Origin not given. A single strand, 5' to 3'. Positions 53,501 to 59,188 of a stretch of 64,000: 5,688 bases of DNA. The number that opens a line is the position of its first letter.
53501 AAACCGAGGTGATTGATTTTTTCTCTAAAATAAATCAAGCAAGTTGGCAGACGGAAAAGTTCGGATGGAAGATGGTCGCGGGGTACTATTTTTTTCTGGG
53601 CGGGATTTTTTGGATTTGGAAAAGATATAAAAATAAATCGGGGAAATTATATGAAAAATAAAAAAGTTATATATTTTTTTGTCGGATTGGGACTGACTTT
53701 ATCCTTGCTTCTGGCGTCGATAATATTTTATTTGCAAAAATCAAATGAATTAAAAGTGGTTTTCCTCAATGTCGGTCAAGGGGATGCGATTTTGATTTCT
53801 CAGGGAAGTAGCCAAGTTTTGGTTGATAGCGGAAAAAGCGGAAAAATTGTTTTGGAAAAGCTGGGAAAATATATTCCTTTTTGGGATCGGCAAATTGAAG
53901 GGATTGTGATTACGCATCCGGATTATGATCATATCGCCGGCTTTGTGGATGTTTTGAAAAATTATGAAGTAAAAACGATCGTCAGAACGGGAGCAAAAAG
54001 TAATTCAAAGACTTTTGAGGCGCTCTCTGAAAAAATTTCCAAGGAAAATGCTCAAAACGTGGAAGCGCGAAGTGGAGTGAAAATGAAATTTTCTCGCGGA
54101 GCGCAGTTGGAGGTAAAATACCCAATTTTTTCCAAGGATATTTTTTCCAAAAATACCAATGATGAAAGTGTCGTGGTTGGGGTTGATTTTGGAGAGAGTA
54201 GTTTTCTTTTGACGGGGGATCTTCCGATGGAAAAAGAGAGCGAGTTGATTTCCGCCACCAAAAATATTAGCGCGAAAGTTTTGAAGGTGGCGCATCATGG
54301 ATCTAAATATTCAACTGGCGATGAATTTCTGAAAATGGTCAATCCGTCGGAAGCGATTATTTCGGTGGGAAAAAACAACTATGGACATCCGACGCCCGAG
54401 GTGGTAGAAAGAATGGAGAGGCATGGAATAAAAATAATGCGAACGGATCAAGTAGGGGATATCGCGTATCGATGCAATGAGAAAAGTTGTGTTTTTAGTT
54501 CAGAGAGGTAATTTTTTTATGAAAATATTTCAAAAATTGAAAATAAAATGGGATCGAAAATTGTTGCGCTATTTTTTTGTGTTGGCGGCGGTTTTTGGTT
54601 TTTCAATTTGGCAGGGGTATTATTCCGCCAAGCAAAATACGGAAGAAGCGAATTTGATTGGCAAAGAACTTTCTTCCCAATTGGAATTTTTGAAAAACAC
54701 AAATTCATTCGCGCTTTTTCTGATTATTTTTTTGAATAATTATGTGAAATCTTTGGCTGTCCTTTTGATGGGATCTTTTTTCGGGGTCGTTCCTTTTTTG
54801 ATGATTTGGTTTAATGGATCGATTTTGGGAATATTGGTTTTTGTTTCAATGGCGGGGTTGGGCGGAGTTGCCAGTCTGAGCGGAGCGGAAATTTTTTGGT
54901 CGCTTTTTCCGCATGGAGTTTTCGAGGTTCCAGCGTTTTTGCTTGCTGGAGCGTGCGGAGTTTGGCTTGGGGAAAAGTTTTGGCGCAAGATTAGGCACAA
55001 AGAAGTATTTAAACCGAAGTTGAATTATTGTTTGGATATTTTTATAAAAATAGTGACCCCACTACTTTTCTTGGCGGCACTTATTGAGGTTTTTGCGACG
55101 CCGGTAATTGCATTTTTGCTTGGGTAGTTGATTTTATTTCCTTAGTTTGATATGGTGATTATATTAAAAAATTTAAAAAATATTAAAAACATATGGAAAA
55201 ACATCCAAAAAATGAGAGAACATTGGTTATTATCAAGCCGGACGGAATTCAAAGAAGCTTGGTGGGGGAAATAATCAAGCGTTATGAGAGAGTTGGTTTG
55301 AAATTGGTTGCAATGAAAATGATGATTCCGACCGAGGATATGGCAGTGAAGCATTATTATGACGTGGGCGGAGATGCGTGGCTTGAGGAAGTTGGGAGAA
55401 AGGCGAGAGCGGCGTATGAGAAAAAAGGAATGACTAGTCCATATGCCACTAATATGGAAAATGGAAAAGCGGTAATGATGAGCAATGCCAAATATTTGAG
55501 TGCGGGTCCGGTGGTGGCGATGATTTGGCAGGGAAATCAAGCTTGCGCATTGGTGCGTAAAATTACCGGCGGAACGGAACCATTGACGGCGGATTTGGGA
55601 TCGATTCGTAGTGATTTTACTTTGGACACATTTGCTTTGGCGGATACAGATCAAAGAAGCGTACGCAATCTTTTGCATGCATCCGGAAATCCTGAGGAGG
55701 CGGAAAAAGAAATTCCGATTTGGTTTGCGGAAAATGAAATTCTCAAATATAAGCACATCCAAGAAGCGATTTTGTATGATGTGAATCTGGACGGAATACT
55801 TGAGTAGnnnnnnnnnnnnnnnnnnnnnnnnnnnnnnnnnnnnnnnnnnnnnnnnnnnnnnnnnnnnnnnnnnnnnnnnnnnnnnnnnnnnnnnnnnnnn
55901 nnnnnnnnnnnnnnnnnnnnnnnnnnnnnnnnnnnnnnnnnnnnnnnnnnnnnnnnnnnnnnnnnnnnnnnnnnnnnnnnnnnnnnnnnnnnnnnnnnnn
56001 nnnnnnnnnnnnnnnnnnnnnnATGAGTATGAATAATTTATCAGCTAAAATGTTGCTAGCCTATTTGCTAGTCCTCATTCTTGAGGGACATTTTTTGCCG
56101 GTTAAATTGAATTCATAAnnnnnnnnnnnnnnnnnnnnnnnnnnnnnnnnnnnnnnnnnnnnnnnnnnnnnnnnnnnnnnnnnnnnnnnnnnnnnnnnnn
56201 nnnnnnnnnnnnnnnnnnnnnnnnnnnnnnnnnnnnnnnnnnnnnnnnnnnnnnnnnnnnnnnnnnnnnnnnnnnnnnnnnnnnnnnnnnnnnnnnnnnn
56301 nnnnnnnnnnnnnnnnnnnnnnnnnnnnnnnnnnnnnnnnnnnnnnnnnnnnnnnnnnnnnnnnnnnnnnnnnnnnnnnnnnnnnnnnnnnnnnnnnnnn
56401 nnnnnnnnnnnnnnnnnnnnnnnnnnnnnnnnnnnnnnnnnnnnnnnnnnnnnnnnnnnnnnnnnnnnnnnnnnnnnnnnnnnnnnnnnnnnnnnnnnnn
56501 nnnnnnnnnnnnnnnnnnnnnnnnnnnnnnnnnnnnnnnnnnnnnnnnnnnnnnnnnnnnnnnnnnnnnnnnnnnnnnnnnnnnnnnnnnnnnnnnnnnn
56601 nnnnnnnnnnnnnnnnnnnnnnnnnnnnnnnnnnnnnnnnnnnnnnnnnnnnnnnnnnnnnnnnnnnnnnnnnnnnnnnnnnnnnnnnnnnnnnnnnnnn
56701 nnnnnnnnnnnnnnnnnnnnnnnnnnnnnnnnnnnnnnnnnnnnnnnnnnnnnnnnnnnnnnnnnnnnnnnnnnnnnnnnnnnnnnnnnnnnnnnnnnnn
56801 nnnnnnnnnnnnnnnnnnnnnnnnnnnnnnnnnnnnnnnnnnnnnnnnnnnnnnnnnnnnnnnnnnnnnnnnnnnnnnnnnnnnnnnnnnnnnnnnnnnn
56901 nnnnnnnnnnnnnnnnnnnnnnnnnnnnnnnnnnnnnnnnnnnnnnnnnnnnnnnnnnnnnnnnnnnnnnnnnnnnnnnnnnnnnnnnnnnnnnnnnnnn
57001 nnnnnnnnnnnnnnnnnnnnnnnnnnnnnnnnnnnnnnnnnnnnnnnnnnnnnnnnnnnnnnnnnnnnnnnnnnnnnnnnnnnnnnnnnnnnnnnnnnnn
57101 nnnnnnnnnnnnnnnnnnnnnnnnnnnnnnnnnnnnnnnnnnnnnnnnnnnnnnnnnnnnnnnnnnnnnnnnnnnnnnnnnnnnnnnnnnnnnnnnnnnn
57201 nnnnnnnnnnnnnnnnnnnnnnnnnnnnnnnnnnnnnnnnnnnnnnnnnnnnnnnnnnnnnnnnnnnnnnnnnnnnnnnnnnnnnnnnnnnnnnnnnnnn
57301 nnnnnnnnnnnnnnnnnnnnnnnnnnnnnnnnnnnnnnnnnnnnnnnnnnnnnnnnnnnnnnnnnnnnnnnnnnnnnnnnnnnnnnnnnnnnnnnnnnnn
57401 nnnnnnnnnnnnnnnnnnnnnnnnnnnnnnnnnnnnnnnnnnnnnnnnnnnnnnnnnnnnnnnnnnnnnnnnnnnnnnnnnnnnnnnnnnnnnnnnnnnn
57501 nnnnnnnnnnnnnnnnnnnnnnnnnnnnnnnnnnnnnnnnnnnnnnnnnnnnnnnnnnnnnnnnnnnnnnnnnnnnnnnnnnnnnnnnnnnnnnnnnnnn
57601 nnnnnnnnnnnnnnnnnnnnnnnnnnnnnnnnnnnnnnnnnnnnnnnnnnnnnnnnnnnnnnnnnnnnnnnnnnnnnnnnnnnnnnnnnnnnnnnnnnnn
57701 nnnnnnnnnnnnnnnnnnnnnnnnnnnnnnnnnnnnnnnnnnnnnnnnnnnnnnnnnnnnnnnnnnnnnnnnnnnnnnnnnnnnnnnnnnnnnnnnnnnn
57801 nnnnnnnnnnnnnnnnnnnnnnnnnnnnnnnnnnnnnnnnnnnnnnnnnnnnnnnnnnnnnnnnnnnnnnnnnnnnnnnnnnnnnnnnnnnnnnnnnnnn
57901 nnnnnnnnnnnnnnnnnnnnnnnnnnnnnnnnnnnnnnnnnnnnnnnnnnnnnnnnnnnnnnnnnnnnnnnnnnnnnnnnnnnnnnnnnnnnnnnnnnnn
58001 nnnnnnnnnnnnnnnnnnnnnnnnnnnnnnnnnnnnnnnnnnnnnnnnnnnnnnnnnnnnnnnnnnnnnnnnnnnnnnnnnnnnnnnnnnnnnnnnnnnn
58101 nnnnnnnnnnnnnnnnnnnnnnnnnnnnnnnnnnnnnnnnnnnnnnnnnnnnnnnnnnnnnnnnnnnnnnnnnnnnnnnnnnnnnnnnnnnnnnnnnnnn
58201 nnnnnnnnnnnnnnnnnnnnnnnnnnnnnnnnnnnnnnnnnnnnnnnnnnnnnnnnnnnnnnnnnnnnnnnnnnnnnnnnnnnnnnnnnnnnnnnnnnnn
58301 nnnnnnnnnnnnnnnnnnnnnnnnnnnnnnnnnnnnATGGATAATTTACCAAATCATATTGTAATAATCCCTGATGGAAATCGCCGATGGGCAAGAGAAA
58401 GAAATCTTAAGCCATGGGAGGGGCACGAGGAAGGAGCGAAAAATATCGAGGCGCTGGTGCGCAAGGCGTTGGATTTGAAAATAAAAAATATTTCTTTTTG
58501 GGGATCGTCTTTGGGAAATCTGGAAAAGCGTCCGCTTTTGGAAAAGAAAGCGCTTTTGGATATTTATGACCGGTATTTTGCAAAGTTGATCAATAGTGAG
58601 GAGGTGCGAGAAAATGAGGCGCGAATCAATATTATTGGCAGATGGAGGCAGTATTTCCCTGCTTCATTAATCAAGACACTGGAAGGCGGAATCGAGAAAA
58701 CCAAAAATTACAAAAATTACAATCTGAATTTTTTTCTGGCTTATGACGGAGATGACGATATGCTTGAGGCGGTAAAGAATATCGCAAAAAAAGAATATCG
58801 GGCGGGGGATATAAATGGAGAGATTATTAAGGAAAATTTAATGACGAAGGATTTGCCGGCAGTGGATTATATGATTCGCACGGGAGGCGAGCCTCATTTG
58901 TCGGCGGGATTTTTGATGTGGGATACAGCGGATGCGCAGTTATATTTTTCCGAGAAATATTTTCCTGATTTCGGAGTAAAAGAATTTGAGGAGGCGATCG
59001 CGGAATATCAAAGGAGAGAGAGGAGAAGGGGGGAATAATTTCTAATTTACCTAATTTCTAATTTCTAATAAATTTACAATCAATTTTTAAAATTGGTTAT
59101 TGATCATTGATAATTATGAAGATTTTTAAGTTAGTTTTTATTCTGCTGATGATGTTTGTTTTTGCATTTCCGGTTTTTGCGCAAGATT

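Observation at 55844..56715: Dense micro-gene cluster with terminator, 40-bp palindrome, consensus promoter, leaderless 29-aa hydrophobic peptide, terminator, inverted repeat, 63-aa helical protein and Cys-rich 48-aa peptide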

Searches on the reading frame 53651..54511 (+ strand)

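Call 6: search_protein_families(library=pfam, proteins=[window:53651-54511:+], max_evalue=1)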
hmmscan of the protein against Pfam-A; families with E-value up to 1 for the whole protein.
window:53651-54511:+ (286 aa): 9 families
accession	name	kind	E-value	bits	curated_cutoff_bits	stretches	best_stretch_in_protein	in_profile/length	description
PF00753.33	Lactamase_B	-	4.5e-15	56.5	22.7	1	40-240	2-195/196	Metallo-beta-lactamase superfamily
PF12706.13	Lactamase_B_2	-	1.4e-05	25.3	27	1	78-192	25-144/200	Beta-lactamase superfamily domain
PF19583.5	ODP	-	0.0019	18.6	27.2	1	46-155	5-109/194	ODP family beta lactamase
PF16661.11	Lactamase_B_6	-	0.0056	16.5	27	1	51-108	4-62/193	Metallo-beta-lactamase superfamily domain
PF25281.1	MBL_MAP1B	-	0.0071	15.8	37.6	1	40-121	27-105/279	MAP1B MBL-like domain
PF10369.15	ALS_ss_C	-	0.011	16.2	23.2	1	91-115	44-68/74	Small subunit of acetolactate synthase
PF17184.9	Rit1_C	-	0.039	13.8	27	1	48-103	80-128/271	Rit1 N-terminal domain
PF21227.3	Myb_DNA-binding_7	-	0.041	14.3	27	1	117-140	18-41/49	Myb-like DNA-binding domain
PF23023.1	Anti-Pycsar_Apyc1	-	0.14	12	50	1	48-100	24-72/250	Anti-Pycsar protein Apyc1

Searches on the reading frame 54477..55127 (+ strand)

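Call 6: search_protein_families(library=pfam, proteins=[window:54477-55127:+], max_evalue=1)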
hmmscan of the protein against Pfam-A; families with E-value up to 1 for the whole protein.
window:54477-55127:+ (216 aa): 1 family
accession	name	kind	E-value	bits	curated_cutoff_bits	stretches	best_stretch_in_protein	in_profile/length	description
PF01944.22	SpoIIM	-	7.5e-26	91.5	26.9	1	37-209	2-163/163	Stage II sporulation protein M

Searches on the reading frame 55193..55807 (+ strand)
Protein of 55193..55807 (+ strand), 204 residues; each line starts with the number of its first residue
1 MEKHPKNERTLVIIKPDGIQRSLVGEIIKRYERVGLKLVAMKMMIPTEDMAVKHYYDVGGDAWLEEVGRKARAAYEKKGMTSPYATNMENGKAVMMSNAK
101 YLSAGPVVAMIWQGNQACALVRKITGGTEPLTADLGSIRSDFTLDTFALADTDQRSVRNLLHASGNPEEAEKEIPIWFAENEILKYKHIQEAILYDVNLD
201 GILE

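Call 6: search_protein_families(library=pfam, proteins=[window:55193-55807:+], max_evalue=1)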
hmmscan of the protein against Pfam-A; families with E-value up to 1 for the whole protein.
window:55193-55807:+ (204 aa): 2 families
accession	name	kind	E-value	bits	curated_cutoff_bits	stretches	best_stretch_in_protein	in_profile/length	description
PF00334.24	NDK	-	1.1e-36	126.1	27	1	8-183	1-135/135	Nucleoside diphosphate kinase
PF01701.23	PSI_PsaJ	-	0.0051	17.7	22.4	1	100-120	6-26/37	Photosystem I reaction centre subunit IX / PsaJ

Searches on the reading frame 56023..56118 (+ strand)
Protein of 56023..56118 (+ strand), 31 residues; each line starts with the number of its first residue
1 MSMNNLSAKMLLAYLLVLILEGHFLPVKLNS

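Call 6: search_protein_families(library=pfam, proteins=[window:56023-56118:+], max_evalue=1)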
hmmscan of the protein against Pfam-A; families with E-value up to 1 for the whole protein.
window:56023-56118:+ (31 aa): 0 families

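Call 68: search_protein_families(library=ncbifam, proteins=[window:56029-56118:+], max_evalue=10)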
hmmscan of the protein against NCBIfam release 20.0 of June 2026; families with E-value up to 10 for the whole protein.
window:56029-56118:+ (29 aa): 0 families

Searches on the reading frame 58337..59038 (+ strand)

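Call 6: search_protein_families(library=pfam, proteins=[window:58337-59038:+], max_evalue=1)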
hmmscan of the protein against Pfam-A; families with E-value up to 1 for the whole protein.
window:58337-59038:+ (233 aa): 1 family
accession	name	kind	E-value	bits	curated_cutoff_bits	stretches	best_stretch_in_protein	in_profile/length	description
PF01255.24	Prenyltransf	-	3.4e-53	180.9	27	1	11-232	1-219/219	Putative undecaprenyl diphosphate synthase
